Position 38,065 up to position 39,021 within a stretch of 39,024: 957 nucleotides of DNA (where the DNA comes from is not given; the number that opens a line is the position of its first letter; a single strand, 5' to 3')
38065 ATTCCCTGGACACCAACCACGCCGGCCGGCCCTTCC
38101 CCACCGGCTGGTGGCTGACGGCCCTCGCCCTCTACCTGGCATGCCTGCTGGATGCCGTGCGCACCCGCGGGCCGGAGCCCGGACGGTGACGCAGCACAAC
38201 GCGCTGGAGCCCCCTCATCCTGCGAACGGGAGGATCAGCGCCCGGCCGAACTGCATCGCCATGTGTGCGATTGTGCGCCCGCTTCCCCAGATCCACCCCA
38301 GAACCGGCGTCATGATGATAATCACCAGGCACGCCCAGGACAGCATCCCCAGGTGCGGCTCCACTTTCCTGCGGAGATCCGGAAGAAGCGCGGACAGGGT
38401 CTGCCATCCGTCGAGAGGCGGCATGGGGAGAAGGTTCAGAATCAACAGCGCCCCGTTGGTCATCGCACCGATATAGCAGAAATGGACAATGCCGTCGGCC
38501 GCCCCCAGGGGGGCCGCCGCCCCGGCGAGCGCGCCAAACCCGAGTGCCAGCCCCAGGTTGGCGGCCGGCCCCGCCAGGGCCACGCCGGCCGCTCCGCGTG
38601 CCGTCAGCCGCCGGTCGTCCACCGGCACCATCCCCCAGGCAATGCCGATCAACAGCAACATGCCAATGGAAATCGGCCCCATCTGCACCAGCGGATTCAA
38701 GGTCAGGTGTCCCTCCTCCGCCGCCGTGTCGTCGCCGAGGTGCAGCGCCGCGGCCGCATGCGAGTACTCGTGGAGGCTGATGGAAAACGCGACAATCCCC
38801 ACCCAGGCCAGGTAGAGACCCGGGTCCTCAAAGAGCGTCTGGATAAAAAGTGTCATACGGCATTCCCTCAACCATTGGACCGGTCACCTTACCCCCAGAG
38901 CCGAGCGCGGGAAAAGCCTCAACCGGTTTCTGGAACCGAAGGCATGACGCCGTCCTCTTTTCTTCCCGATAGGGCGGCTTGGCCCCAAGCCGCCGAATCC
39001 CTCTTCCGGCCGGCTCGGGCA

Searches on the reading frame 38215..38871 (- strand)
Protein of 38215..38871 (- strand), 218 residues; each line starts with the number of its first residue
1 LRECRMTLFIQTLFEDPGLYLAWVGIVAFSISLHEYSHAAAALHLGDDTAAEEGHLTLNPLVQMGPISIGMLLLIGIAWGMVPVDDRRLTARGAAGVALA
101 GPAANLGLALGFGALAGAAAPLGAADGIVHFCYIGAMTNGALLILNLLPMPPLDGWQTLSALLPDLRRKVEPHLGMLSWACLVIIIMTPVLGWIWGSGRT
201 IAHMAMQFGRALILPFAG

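Call 38: search_protein_families(library=pfam, proteins=[window:38215-38871:-], max_evalue=0.00001)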
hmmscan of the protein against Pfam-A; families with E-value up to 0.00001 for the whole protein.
window:38215-38871:- (218 aa): 1 family
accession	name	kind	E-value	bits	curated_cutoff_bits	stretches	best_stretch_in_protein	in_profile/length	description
PF02163.28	Peptidase_M50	-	3.5e-09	36.8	27.2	1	125-172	156-203/221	Peptidase family M50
